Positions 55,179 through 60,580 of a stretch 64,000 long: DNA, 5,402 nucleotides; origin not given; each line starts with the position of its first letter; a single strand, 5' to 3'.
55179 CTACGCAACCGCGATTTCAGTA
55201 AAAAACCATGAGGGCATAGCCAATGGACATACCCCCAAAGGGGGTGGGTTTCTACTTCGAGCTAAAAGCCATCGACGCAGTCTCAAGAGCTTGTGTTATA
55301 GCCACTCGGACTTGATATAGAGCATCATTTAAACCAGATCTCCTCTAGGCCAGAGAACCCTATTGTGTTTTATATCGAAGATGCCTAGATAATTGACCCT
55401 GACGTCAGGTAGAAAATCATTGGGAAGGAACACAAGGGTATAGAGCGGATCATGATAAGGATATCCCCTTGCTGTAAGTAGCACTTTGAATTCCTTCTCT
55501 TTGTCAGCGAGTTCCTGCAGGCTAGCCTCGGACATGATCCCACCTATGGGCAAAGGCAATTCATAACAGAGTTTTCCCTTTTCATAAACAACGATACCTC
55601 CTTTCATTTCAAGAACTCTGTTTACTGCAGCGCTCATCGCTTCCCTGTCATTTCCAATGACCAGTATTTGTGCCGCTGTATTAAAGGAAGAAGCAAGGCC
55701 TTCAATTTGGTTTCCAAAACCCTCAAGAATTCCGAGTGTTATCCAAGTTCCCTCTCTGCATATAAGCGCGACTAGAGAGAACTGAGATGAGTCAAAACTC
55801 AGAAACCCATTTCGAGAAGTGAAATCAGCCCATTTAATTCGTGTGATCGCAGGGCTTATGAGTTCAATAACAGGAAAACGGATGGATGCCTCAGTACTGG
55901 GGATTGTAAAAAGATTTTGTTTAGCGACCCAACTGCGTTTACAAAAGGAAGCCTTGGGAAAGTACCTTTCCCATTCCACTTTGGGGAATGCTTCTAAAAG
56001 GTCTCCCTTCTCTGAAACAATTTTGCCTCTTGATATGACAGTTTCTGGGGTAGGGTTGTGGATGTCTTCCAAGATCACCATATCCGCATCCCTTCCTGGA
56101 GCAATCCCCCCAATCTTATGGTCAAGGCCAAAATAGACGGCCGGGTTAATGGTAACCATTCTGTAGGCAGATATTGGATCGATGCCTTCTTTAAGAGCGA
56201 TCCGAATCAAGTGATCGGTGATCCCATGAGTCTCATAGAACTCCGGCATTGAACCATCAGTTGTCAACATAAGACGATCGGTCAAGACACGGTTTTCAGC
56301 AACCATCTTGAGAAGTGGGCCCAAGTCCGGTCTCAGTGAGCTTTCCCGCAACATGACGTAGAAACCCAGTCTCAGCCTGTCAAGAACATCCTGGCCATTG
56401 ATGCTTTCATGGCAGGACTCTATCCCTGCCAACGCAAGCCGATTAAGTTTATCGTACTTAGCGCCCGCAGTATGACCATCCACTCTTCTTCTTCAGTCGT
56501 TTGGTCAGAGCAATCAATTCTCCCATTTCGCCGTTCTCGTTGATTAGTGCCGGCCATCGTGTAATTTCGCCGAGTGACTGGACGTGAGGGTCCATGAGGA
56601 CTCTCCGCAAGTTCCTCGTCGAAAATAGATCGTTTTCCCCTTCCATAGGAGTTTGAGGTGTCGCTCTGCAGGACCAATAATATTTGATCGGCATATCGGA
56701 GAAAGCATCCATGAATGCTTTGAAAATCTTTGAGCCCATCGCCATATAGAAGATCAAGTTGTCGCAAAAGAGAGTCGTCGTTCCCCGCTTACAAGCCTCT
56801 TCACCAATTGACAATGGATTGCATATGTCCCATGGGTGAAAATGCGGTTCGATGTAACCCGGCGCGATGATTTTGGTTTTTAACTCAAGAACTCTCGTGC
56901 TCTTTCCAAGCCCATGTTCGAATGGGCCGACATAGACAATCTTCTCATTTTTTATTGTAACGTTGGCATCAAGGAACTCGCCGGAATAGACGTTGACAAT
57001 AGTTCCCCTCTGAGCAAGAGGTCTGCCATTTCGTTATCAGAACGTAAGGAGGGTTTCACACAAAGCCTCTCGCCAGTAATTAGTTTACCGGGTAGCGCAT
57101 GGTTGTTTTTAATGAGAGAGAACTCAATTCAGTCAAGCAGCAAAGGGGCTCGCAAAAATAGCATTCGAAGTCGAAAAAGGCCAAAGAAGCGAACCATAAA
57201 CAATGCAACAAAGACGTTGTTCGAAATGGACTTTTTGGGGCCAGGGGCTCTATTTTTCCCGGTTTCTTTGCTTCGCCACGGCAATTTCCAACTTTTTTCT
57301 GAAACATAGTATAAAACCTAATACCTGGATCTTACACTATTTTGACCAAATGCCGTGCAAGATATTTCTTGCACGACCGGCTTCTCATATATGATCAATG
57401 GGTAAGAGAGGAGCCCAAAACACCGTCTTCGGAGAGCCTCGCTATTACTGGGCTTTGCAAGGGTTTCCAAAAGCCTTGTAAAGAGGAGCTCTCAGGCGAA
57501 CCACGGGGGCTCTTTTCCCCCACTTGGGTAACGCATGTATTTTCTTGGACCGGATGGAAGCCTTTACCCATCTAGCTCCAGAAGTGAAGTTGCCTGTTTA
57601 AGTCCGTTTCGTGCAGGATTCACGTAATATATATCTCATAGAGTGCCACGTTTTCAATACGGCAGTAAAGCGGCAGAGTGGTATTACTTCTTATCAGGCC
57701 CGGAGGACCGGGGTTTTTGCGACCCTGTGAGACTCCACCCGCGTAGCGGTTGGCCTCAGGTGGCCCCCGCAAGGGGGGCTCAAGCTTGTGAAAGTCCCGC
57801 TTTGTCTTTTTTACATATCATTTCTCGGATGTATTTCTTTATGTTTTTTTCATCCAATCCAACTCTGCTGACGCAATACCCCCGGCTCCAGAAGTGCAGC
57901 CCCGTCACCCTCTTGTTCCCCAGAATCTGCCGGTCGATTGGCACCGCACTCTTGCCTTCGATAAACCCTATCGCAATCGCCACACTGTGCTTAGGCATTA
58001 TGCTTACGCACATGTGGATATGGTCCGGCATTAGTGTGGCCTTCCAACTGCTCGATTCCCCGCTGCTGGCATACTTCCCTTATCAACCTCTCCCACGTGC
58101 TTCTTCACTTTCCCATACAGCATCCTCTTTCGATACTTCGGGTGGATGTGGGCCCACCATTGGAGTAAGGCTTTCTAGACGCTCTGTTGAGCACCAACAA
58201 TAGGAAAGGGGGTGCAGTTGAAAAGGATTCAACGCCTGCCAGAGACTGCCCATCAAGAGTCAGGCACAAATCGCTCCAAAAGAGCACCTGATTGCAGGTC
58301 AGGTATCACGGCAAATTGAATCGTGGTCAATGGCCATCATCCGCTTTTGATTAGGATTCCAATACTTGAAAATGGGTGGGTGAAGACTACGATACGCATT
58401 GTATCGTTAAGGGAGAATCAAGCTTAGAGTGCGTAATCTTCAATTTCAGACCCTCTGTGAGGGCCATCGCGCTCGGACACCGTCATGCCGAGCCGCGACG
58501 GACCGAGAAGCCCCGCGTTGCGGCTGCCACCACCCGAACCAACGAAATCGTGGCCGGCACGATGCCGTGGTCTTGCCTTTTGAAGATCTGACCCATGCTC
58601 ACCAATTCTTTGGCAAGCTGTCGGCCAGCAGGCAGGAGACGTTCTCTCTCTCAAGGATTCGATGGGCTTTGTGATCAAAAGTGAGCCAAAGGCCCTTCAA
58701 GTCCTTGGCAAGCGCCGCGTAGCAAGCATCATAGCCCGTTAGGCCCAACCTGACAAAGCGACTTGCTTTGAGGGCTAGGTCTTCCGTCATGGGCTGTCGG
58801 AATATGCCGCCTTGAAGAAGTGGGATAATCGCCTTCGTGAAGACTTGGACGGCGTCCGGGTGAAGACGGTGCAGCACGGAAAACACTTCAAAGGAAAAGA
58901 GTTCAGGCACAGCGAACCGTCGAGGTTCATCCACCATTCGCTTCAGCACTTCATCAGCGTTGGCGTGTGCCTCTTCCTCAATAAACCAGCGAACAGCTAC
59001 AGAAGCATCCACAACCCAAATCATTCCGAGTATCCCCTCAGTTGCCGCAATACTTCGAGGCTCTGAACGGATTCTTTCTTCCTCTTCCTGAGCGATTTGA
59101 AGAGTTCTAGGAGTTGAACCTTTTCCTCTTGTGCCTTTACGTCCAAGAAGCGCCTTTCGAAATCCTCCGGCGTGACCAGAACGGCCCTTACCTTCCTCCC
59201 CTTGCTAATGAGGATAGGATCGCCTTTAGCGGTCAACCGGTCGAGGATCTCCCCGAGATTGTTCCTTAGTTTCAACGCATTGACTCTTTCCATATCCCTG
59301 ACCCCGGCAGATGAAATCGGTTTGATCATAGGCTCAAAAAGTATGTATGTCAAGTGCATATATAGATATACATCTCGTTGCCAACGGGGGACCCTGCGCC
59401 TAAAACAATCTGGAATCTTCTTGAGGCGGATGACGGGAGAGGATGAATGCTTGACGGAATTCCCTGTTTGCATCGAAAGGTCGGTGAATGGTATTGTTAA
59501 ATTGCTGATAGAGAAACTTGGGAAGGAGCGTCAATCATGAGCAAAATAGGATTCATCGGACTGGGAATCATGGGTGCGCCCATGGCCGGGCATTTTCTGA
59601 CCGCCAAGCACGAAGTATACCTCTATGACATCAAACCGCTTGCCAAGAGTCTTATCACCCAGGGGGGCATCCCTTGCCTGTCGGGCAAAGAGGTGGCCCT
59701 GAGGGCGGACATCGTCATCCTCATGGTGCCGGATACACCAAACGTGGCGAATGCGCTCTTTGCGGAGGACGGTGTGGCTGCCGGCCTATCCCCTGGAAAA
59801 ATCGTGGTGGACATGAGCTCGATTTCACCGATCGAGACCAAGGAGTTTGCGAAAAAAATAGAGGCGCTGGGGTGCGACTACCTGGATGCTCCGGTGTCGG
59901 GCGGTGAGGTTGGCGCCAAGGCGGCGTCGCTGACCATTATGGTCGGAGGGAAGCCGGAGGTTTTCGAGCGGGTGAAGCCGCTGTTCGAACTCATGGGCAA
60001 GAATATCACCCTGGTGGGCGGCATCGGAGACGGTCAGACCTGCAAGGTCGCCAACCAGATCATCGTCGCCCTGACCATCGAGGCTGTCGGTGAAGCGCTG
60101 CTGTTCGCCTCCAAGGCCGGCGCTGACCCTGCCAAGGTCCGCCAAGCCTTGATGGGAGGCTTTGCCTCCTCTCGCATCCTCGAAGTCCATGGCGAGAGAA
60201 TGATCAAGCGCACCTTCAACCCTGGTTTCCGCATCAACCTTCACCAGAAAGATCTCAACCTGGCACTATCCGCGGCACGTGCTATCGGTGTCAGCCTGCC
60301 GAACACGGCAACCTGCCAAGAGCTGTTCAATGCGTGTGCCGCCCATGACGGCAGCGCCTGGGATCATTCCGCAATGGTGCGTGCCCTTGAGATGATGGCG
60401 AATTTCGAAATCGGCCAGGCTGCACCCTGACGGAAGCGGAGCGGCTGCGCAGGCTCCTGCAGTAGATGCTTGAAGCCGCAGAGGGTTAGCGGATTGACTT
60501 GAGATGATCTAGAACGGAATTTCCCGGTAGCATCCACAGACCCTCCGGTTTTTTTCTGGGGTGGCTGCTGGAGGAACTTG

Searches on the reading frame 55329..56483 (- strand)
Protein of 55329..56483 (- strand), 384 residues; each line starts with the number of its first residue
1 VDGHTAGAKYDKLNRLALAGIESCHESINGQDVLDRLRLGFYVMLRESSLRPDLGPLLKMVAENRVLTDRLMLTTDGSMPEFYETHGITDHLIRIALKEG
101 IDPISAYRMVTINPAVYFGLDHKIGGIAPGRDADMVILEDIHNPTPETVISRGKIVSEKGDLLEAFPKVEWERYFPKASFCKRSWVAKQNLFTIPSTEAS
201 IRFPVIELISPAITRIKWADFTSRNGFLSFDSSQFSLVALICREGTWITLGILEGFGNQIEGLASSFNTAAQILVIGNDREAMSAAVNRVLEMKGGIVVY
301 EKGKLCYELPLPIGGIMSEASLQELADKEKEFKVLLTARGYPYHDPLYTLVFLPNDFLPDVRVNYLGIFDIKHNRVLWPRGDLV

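Call 18: search_protein_families(library=pfam, proteins=[window:55329-56483:-], max_evalue=0.0001)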
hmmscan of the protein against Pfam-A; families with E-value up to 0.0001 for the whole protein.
window:55329-56483:- (384 aa): 3 families
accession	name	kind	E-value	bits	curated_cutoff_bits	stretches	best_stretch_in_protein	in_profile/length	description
PF13382.11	Adenine_deam_C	-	5.1e-37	127.3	27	1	213-373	3-167/169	Adenine deaminase C-terminal domain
PF01979.26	Amidohydro_1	-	5.2e-16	59.2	25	1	46-156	224-345/345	Amidohydrolase family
PF07969.17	Amidohydro_3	-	1.4e-07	31.8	29.7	1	69-156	367-471/472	Amidohydrolase family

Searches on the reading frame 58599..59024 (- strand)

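Call 18: search_protein_families(library=pfam, proteins=[window:58599-59024:-], max_evalue=0.0001)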
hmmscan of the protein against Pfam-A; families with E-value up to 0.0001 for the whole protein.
window:58599-59024:- (141 aa): 1 family
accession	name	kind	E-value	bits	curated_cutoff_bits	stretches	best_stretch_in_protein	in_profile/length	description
PF01850.27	PIN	-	2.4e-10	41.5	23.6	1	4-123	2-117/120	PIN domain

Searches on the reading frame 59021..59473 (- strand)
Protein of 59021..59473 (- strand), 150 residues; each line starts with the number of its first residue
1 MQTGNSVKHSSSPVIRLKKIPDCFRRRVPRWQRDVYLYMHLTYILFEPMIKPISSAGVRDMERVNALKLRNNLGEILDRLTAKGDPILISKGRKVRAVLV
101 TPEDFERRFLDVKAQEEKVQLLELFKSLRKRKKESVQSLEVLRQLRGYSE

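Call 18: search_protein_families(library=pfam, proteins=[window:59021-59473:-], max_evalue=0.0001)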
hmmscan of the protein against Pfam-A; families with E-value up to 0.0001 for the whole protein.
window:59021-59473:- (150 aa): 1 family
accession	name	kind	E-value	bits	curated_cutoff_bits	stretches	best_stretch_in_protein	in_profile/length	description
PF02604.26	PhdYeFM_antitox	-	1.3e-08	34.9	29.8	1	61-108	1-48/74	Antitoxin Phd_YefM, type II toxin-antitoxin system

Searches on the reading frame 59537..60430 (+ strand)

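Call 18: search_protein_families(library=pfam, proteins=[window:59537-60430:+], max_evalue=0.0001)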
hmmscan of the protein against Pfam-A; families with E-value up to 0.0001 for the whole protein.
window:59537-60430:+ (297 aa): 4 families
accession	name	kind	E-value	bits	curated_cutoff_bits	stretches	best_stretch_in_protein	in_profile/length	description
PF03446.21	NAD_binding_2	-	1.2e-50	172.1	21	1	3-161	1-161/161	NAD binding domain of 6-phosphogluconate dehydrogenase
PF14833.11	NAD_binding_11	-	2.6e-42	144.3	30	1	164-284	1-122/122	NAD-binding of NADP-dependent 3-hydroxyisobutyrate dehydrogenase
PF03807.23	F420_oxidored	-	6.7e-07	30.3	21.6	1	3-94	1-92/94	NADP oxidoreductase coenzyme F420-dependent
PF02826.25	2-Hacid_dh_C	-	6.6e-06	26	25.1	1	2-76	37-111/178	D-isomer specific 2-hydroxyacid dehydrogenase, NAD binding domain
